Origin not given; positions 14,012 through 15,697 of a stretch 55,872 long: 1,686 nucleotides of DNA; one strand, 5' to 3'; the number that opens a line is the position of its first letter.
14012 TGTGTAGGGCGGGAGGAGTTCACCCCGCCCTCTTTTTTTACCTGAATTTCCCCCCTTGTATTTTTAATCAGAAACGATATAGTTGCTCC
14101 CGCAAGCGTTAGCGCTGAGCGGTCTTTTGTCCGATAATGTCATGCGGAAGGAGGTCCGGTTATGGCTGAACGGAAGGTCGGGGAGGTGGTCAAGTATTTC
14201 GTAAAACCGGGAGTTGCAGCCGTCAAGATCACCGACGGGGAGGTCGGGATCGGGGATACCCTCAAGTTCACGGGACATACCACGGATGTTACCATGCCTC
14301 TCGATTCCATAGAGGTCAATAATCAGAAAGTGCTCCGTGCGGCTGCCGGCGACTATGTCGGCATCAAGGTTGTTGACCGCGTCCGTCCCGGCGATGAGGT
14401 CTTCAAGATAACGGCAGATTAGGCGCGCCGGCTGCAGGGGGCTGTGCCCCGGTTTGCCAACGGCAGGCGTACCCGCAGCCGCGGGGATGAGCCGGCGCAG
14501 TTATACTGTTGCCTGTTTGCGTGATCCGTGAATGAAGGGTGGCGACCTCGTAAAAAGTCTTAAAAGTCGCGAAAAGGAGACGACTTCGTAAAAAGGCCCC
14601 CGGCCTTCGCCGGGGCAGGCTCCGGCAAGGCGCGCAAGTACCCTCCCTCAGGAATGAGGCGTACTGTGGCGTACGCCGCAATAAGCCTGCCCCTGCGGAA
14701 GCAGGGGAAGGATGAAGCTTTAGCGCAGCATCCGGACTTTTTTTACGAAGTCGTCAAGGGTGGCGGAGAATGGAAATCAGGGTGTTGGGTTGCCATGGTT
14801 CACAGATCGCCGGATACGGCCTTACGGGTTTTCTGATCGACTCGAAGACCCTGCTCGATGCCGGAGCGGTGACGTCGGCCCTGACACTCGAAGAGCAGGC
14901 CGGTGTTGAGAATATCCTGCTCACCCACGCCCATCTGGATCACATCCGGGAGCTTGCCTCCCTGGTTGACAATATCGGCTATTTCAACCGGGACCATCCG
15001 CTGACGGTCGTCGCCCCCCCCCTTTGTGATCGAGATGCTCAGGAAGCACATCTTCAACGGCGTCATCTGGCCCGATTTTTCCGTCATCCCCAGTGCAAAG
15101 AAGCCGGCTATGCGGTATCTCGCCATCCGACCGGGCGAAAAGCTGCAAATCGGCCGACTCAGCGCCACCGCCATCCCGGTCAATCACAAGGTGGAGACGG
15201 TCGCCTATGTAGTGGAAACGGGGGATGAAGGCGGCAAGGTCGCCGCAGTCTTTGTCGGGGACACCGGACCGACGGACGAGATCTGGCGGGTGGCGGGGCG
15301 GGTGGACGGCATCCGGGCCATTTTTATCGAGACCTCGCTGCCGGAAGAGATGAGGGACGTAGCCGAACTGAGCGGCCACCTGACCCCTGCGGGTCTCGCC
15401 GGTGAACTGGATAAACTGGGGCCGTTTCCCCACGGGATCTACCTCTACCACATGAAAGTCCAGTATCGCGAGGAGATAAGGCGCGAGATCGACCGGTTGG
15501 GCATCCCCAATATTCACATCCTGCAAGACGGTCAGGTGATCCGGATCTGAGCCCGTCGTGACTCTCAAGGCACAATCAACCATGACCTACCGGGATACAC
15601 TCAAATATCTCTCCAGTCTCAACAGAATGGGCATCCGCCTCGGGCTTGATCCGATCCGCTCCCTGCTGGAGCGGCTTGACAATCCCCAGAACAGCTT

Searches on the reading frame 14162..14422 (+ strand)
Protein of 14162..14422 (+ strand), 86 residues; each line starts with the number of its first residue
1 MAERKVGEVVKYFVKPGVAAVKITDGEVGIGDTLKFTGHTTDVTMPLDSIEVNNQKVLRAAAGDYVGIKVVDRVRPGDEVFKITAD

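Call 20: find_encoding_contigs(protein=window:14162-14422:+, flank=3000, max_places=6)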
Protein window:14162-14422:+ (86 aa): 6 contigs read that carry it; 5 places shown.
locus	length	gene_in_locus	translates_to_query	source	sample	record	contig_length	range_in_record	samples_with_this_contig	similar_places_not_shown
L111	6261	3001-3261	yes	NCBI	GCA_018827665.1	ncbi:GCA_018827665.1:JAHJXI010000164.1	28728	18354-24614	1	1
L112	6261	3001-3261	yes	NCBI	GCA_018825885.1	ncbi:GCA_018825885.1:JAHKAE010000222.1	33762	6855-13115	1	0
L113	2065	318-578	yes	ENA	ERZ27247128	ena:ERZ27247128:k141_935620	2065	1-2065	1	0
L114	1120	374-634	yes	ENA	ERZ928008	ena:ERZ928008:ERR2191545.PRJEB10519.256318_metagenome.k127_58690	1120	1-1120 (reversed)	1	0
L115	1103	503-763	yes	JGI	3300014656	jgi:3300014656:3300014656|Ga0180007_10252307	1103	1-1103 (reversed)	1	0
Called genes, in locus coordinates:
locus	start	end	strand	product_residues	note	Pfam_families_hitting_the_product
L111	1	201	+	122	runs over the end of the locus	PF00416:Ribosomal_S13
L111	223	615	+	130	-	PF00411:Ribosomal_S11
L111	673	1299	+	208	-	PF00163:Ribosomal_S4, PF01479:S4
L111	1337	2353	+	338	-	PF01193:RNA_pol_L, PF01000:RNA_pol_A_bac, PF03118:RNA_pol_A_CTD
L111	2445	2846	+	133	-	PF01196:Ribosomal_L17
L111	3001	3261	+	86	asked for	-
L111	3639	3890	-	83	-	-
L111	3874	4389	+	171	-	PF02112:PDEase_II (weak), PF12706:Lactamase_B_2 (weak)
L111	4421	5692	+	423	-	PF08245:Mur_ligase_M, PF02875:Mur_ligase_C, PF27239:FOL3_C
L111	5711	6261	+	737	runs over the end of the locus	PF19838:LptD_2 (weak), PF04453:LptD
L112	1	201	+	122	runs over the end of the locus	PF00416:Ribosomal_S13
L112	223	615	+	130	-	PF00411:Ribosomal_S11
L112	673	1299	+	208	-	PF00163:Ribosomal_S4, PF01479:S4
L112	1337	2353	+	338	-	PF01193:RNA_pol_L, PF01000:RNA_pol_A_bac, PF03118:RNA_pol_A_CTD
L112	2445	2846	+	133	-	PF01196:Ribosomal_L17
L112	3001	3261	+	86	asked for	-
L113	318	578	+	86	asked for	-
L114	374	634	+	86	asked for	-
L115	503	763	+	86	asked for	-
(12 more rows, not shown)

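Call 68: search_protein_families(library=pfam, proteins=[window:14162-14419:+], max_evalue=0.01)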
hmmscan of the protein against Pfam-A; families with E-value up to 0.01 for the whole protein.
window:14162-14419:+ (86 aa): 2 families
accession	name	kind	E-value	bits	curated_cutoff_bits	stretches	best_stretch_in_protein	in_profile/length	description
PF03144.31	GTP_EFTU_D2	-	0.00017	22.4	30.3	1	18-70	3-58/73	Elongation factor Tu domain 2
PF14578.12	GTP_EFTU_D4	-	0.0082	16.5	23.8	0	6-77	8-76/86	Elongation factor Tu domain 4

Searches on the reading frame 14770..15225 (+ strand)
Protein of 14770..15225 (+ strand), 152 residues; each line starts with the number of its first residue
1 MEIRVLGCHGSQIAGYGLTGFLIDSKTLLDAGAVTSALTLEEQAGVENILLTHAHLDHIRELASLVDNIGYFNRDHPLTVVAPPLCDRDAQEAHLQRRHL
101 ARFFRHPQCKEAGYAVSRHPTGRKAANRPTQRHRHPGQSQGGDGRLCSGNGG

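Call 68: search_protein_families(library=pfam, proteins=[window:14770-15225:+], max_evalue=0.01)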
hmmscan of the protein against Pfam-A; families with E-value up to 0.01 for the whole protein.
window:14770-15225:+ (152 aa): 2 families
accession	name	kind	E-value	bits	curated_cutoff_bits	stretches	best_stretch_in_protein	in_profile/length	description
PF00753.33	Lactamase_B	-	6.4e-05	23.4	22.7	1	27-97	18-95/196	Metallo-beta-lactamase superfamily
PF12706.13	Lactamase_B_2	-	0.00014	21.9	27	1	39-88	24-68/200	Beta-lactamase superfamily domain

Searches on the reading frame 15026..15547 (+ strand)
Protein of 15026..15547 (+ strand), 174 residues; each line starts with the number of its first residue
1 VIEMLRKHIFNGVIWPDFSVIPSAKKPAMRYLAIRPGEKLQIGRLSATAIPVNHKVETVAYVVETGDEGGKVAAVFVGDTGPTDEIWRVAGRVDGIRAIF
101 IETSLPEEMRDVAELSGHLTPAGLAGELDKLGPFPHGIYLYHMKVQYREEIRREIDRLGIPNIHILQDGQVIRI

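Call 68: search_protein_families(library=pfam, proteins=[window:15026-15547:+], max_evalue=0.01)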
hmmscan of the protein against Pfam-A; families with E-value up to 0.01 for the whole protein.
window:15026-15547:+ (174 aa): 2 families
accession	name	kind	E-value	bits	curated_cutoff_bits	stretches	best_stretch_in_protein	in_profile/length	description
PF02112.21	PDEase_II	-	2.8e-09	37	23.7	1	2-131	125-282/340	cAMP phosphodiesterases class-II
PF12706.13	Lactamase_B_2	-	4.6e-07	30.1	27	1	24-143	82-200/200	Beta-lactamase superfamily domain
